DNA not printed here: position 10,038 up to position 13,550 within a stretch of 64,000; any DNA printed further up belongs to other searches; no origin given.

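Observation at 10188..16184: GH94 phosphorylase-type domain fused to a ~750-residue polytopic membrane block and an N-terminal extracytoplasmic domain, with no visible glycosyltransferase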

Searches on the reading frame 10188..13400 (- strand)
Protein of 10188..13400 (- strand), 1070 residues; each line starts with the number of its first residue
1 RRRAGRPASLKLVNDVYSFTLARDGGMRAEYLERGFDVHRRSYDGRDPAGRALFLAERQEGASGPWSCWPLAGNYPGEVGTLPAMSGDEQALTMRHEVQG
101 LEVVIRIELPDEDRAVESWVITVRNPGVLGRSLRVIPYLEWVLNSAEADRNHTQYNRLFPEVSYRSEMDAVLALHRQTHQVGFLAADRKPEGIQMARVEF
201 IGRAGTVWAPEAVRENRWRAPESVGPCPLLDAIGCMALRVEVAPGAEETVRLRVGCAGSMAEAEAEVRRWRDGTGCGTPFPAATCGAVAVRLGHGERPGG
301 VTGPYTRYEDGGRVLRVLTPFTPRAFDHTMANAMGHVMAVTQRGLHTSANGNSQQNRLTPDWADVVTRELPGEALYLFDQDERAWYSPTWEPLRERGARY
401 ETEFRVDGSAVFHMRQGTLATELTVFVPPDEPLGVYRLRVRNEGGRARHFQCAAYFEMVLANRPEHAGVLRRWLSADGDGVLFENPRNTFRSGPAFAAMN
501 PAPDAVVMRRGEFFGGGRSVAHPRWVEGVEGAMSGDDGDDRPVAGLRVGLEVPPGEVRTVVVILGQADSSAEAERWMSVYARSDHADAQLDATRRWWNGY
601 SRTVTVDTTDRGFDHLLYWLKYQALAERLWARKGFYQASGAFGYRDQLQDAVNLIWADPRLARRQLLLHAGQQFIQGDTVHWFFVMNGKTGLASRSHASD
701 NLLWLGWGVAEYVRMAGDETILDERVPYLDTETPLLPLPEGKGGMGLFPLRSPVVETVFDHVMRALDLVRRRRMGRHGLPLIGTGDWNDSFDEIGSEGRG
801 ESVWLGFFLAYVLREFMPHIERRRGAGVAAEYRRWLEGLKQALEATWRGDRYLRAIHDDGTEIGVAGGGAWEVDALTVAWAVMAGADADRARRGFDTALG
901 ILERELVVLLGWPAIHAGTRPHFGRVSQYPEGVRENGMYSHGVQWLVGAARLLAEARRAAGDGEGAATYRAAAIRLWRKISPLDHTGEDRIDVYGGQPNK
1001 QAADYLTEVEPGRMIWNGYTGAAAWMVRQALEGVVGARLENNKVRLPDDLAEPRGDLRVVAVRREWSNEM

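Call 25: search_solved_structures(query=window:10188-13400:-, max_evalue=1e-20, show_alignments=1)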
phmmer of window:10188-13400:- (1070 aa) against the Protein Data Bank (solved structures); distinct sequences matched with E-value up to 1e-20: 15.
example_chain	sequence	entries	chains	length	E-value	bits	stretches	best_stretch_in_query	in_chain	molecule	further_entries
8rf9_A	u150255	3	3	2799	1.3e-111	377.2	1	339-1052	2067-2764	Cyclic beta 1-2 glucan synthetase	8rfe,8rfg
8rf0_A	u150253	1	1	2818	1.4e-111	377.2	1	339-1052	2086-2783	Cyclic beta-(1,2)-glucan synthase NdvB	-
8ho9_A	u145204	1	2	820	8.8e-37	129.5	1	352-954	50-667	Cellobiose phosphorylase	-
8hob_A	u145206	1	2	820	2.8e-36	127.8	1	352-954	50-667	Cellobiose phosphorylase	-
2cqs_A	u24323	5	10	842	6.7e-36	126.5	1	298-957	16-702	Cellobiose Phosphorylase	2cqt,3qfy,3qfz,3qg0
3afj_A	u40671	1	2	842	3.7e-35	124.1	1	298-956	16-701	Cellobiose Phosphorylase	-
3act_A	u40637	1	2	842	4.7e-35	123.7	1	298-956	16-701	Cellobiose Phosphorylase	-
3acs_A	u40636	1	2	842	7e-35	123.2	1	298-955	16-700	Cellobiose Phosphorylase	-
3qde_A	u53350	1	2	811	1.1e-34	122.5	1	364-954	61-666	Cellobiose phosphorylase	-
8ho7_A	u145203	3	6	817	1.2e-34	122.4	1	364-954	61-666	Cellobiose phosphorylase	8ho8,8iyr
3rrs_A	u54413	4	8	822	2.1e-32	115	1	305-959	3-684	Cellobiose phosphorylase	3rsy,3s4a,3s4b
3s4c_A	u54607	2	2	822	2.9e-32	114.5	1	305-959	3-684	Lactose Phosphorylase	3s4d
8bou_A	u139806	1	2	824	1.2e-28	102.6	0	546-970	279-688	N,N'-diacetylchitobiose phosphorylase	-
4zle_A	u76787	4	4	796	1.4e-25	92.3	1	370-959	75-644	Putative b-glycan phosphorylase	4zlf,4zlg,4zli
1v7v_A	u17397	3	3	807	3.2e-23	84.5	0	351-673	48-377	chitobiose phosphorylase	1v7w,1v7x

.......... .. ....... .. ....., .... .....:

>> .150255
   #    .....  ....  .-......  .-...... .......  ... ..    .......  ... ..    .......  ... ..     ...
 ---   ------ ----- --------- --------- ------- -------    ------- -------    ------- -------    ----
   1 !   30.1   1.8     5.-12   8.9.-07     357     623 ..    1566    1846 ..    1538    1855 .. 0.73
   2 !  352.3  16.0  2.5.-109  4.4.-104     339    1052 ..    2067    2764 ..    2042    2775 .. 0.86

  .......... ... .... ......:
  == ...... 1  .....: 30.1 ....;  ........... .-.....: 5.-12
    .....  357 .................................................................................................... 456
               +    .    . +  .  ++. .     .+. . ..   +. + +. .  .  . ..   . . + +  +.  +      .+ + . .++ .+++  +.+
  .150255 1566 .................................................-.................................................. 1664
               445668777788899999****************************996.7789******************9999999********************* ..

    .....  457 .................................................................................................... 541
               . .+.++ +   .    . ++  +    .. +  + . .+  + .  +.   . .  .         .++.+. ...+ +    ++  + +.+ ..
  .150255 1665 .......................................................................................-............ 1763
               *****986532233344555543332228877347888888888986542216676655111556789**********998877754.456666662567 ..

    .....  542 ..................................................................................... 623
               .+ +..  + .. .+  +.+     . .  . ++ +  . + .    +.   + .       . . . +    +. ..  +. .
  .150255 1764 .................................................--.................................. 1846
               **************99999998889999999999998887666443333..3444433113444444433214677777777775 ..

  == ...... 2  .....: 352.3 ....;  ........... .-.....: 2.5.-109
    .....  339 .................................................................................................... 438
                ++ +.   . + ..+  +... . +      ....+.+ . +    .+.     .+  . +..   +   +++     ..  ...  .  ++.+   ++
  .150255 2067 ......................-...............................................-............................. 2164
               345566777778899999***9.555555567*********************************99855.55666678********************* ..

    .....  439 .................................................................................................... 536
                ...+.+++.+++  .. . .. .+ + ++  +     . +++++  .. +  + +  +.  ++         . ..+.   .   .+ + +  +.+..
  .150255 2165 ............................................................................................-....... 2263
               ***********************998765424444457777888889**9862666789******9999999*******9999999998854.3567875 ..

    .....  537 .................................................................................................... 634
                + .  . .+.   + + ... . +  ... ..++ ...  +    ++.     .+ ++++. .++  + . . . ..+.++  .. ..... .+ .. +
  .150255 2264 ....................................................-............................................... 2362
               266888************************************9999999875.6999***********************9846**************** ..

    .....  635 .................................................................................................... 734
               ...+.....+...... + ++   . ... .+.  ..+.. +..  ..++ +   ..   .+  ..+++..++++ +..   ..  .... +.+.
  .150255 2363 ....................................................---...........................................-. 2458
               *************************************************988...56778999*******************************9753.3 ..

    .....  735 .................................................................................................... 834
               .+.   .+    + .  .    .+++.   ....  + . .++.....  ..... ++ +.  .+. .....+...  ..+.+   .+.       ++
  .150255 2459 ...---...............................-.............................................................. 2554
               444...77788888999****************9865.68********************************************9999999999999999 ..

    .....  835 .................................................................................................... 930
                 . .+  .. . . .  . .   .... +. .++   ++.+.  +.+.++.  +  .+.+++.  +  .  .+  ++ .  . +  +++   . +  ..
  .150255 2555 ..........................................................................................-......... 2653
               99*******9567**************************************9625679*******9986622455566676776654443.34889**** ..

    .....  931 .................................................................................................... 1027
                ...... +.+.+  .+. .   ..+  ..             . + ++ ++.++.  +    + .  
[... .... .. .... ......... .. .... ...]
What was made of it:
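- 11034..11054 (-): GTGDWND: catalytic acid Asp, aligned with Cgs D2528. Alignment in call 25.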
